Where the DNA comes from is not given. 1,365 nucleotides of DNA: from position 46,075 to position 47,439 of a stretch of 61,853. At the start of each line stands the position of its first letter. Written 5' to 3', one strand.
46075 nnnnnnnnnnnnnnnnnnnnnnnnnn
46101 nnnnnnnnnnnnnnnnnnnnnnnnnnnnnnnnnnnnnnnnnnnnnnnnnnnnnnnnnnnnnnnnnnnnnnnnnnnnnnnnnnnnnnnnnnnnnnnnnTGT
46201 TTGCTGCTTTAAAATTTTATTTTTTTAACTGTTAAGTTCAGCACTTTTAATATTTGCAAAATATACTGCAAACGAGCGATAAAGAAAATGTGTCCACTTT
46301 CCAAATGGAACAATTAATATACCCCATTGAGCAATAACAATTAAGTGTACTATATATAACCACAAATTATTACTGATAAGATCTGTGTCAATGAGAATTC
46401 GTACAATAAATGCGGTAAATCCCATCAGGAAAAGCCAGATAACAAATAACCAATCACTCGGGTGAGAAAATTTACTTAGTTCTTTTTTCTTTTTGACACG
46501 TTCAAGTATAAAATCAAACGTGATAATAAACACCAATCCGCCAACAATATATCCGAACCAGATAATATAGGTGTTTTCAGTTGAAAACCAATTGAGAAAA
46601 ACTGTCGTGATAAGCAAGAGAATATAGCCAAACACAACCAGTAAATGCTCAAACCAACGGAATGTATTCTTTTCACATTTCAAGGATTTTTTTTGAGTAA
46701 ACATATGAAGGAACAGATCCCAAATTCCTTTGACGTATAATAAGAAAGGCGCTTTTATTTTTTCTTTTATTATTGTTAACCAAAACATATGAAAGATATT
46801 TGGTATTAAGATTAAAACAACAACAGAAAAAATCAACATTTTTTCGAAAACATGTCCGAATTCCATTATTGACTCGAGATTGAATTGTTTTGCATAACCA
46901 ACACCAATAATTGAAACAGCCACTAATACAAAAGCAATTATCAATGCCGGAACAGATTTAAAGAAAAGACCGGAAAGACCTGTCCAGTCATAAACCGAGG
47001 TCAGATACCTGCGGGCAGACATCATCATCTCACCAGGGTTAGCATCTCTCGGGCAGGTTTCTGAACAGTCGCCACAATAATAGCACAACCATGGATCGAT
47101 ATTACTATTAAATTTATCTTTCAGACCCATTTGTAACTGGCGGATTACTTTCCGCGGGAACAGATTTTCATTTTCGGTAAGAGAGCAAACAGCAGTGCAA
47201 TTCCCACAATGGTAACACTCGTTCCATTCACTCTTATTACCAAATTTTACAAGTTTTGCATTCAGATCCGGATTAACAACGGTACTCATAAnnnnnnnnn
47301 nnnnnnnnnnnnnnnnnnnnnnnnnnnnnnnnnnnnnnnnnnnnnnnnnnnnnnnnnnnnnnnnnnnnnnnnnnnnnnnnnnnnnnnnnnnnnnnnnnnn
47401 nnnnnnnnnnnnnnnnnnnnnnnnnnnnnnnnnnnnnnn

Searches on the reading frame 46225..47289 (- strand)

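Call 60: search_protein_families(library=pfam, proteins=[window:46225-47289:-], max_evalue=0.0001)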
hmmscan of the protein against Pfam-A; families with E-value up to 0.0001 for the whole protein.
window:46225-47289:- (354 aa): 5 families
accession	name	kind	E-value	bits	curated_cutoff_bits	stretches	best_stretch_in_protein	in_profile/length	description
PF13183.11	Fer4_8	-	2.4e-08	34.8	27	1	22-82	2-67/68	4Fe-4S dicluster domain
PF12838.12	Fer4_7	-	5.9e-08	33.5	27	1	25-83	2-52/52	4Fe-4S dicluster domain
PF13534.11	Fer4_17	-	6e-08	33.6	22.2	1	24-82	1-59/61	4Fe-4S dicluster domain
PF13187.11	Fer4_9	-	2.7e-07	30.9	27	1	24-83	1-51/52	4Fe-4S dicluster domain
PF13237.11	Fer4_10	-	1.1e-06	28.9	25.5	1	23-80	7-53/53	4Fe-4S dicluster domain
